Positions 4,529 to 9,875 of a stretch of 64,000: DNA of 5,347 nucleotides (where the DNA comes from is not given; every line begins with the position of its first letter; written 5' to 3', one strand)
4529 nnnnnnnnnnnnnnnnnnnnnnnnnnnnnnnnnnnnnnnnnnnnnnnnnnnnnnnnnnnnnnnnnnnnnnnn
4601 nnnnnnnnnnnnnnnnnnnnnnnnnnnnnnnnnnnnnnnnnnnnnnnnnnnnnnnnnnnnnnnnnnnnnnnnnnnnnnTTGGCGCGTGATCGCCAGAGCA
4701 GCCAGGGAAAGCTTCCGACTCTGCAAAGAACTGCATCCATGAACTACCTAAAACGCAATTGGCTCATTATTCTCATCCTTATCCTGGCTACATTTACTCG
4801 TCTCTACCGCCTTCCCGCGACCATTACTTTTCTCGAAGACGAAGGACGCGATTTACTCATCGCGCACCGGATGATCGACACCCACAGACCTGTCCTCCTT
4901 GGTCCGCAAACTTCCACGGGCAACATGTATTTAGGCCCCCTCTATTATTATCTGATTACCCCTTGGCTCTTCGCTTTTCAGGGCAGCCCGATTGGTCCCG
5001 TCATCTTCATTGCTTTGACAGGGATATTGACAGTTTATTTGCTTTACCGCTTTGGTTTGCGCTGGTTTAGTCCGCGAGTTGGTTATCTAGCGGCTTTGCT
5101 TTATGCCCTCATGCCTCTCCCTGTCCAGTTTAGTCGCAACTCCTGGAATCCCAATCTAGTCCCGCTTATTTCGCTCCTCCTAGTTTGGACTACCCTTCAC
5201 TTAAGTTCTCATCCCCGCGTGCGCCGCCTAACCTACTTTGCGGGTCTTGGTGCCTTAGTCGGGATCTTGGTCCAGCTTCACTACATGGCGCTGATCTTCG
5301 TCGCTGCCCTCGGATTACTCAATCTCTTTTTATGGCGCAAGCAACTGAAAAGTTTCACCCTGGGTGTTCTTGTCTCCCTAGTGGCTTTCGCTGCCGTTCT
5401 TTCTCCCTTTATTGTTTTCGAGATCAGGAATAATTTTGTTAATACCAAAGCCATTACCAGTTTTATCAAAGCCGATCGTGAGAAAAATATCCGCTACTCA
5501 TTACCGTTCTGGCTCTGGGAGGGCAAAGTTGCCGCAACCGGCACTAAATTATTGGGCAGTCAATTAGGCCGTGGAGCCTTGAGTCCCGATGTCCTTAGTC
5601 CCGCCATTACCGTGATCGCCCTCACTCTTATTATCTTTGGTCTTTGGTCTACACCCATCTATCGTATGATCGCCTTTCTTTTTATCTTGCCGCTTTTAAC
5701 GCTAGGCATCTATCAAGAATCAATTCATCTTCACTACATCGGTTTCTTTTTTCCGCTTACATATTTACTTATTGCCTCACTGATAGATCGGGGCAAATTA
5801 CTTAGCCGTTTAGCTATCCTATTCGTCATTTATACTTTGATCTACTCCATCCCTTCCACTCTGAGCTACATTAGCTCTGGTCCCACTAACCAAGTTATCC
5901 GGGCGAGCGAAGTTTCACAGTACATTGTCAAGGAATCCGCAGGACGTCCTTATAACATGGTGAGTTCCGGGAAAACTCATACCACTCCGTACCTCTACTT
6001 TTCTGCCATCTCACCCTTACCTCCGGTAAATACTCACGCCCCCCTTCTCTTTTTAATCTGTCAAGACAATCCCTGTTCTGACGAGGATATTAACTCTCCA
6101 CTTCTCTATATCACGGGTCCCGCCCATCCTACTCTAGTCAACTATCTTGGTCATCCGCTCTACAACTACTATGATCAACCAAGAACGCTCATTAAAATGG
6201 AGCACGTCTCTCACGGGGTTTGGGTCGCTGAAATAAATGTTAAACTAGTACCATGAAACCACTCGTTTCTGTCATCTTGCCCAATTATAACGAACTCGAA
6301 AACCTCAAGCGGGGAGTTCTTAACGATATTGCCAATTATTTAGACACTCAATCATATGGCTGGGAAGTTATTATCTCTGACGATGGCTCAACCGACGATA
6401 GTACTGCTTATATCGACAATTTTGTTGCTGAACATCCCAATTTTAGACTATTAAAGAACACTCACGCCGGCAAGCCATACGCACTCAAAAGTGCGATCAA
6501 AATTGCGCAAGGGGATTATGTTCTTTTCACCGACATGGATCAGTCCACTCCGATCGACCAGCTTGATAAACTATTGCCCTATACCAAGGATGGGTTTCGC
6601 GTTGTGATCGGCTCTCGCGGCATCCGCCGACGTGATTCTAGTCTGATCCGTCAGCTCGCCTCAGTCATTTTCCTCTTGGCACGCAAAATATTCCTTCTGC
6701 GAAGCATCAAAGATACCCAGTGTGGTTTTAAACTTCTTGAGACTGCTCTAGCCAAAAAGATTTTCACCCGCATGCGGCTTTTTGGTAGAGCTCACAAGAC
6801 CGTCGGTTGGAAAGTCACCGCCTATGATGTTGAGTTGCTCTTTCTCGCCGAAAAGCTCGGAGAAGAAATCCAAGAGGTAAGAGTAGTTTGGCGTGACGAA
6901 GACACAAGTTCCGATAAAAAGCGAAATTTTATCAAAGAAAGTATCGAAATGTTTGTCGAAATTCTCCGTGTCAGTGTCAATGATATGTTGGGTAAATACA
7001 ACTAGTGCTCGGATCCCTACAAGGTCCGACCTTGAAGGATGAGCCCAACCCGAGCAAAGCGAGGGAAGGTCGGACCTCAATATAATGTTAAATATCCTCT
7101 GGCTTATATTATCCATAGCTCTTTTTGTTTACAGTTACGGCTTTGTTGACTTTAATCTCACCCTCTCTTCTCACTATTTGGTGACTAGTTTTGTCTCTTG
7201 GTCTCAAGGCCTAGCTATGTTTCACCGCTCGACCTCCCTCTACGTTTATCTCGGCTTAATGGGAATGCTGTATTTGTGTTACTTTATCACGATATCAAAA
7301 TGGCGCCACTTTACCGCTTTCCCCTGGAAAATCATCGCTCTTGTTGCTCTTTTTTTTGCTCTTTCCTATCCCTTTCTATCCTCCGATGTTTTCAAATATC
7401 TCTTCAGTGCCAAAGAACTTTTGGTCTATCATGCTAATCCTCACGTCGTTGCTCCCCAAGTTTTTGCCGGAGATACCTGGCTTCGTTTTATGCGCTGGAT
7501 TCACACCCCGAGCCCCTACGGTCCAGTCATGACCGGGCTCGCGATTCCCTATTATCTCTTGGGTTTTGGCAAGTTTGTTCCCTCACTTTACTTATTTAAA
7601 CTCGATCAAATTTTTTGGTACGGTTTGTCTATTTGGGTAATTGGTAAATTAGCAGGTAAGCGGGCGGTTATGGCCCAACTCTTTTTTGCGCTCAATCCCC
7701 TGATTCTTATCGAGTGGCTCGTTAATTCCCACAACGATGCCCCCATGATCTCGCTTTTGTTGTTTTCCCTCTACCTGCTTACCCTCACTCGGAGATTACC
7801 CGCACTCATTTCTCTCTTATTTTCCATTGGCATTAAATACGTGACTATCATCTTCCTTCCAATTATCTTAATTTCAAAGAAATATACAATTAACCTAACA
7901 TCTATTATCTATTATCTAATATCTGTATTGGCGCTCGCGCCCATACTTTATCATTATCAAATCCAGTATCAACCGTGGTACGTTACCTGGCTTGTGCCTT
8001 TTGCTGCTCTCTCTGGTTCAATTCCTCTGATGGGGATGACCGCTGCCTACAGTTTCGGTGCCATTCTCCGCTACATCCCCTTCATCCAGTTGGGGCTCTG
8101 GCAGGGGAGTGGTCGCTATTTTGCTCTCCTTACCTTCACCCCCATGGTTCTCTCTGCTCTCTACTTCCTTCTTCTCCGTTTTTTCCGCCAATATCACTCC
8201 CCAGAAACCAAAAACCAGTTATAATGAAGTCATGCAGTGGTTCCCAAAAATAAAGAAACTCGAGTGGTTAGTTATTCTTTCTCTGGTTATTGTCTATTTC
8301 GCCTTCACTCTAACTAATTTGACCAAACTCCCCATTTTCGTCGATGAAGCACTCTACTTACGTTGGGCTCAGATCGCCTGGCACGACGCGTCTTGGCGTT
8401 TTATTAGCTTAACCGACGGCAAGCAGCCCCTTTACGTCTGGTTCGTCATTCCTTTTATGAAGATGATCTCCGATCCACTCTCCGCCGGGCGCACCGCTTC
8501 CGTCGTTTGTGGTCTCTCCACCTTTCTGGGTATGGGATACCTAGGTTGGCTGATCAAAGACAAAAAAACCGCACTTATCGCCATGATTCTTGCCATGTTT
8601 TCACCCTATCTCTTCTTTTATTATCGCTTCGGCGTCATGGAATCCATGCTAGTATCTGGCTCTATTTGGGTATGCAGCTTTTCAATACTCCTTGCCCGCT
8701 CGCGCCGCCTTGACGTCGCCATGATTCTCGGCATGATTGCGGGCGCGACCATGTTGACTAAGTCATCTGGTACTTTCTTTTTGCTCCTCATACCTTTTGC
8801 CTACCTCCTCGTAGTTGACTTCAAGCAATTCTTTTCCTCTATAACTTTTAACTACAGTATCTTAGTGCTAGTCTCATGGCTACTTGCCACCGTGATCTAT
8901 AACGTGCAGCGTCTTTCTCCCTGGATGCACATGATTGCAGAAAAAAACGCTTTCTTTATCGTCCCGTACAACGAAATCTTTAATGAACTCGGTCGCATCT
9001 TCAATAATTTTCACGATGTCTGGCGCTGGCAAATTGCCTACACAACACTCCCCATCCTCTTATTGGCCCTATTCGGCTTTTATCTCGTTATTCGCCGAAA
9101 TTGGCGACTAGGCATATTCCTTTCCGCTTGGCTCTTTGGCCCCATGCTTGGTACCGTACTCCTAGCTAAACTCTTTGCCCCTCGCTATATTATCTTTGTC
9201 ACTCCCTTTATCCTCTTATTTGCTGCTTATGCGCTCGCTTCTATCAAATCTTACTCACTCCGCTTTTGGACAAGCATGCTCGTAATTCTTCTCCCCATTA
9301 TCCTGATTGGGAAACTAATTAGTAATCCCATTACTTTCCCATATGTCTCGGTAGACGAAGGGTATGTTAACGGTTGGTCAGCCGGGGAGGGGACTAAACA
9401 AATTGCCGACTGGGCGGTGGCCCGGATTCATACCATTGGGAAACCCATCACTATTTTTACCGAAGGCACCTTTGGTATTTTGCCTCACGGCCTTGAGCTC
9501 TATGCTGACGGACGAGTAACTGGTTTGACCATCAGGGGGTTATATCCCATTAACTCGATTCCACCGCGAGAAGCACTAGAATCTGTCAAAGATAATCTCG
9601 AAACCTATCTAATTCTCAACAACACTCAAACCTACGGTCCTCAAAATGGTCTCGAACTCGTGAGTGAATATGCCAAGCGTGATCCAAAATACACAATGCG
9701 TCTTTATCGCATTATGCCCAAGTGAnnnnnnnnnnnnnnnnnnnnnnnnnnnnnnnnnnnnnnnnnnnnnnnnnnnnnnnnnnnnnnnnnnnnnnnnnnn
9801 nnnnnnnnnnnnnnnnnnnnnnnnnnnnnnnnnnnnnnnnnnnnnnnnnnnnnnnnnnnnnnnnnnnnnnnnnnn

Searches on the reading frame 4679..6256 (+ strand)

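Call 8: search_protein_families(library=pfam, proteins=[window:4679-6256:+], max_evalue=0.001)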
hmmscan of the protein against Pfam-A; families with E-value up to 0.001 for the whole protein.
window:4679-6256:+ (525 aa): 1 family
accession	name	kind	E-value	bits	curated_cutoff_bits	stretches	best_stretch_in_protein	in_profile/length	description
PF13231.12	PMT_2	-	3.8e-09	37.4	26.1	1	87-243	4-156/160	Dolichyl-phosphate-mannose-protein mannosyltransferase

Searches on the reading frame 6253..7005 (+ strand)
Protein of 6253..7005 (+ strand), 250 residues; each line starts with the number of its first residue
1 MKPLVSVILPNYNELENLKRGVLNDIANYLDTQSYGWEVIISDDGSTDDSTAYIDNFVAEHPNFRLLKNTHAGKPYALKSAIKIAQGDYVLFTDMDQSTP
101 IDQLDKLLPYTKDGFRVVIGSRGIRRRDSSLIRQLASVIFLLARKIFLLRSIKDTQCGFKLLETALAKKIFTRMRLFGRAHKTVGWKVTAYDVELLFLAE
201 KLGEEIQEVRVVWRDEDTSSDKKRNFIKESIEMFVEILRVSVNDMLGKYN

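Call 8: search_protein_families(library=pfam, proteins=[window:6253-7005:+], max_evalue=0.001)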
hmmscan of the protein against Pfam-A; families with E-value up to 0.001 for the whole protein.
window:6253-7005:+ (250 aa): 2 families
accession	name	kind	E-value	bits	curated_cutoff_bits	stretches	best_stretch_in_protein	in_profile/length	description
PF00535.33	Glycos_transf_2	-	1.2e-24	87.6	23.3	1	6-171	1-168/168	Glycosyl transferase family 2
PF10111.15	Glyco_tranf_2_2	-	2.7e-05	24.2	27.3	1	6-109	1-104/276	Glycosyltransferase like family 2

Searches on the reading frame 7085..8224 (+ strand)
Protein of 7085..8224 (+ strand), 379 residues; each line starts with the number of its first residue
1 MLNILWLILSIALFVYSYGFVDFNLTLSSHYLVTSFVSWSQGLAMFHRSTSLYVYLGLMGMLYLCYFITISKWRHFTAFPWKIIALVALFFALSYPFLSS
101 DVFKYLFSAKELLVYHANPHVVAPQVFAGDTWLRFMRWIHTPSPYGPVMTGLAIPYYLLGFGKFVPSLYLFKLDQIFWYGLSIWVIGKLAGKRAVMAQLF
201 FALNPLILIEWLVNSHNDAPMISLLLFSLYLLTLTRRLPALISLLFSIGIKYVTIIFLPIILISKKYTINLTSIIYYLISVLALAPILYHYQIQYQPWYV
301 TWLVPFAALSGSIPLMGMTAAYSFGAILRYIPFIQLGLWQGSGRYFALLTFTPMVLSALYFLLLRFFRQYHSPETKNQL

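Call 8: search_protein_families(library=pfam, proteins=[window:7085-8224:+], max_evalue=0.001)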
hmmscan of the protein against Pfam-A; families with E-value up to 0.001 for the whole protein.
window:7085-8224:+ (379 aa): 0 families

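Call 17: search_protein_families(library=ncbifam, proteins=[window:7085-8224:+], max_evalue=0.001)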
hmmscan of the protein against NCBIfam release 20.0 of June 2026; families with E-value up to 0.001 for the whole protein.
window:7085-8224:+ (379 aa): 2 families
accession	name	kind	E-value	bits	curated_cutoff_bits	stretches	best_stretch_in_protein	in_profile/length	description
TIGR03459.1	crt_membr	equivalog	7.3e-07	28.4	439.4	1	84-261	82-262/470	alpha-(1->6)-mannopyranosyltransferase A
NF038066.1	MptB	equivalog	0.00021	19.9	40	1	92-308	150-368/553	polyprenol phosphomannose-dependent alpha 1,6 mannosyltransferase MptB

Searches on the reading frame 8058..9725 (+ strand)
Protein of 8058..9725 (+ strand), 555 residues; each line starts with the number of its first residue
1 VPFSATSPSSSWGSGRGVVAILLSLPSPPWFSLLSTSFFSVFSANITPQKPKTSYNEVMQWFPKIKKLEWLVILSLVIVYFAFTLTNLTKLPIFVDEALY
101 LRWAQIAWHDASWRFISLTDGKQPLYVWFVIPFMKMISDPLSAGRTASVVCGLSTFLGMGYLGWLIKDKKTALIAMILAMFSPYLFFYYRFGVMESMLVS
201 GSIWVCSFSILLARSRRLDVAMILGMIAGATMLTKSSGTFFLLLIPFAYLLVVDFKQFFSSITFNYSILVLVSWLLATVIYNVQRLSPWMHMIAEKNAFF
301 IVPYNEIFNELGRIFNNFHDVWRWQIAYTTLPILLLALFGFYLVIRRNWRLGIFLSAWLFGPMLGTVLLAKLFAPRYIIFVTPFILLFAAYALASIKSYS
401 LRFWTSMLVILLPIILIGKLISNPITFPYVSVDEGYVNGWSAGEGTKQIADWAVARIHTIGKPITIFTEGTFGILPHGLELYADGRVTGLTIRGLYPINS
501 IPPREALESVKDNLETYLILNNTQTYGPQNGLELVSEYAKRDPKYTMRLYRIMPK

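Call 8: search_protein_families(library=pfam, proteins=[window:8058-9725:+], max_evalue=0.001)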
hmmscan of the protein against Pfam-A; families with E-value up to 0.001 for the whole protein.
window:8058-9725:+ (555 aa): 1 family
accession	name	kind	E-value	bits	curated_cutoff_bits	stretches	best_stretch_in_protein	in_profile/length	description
PF13231.12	PMT_2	-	1.6e-07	32.1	26.1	1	124-279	4-157/160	Dolichyl-phosphate-mannose-protein mannosyltransferase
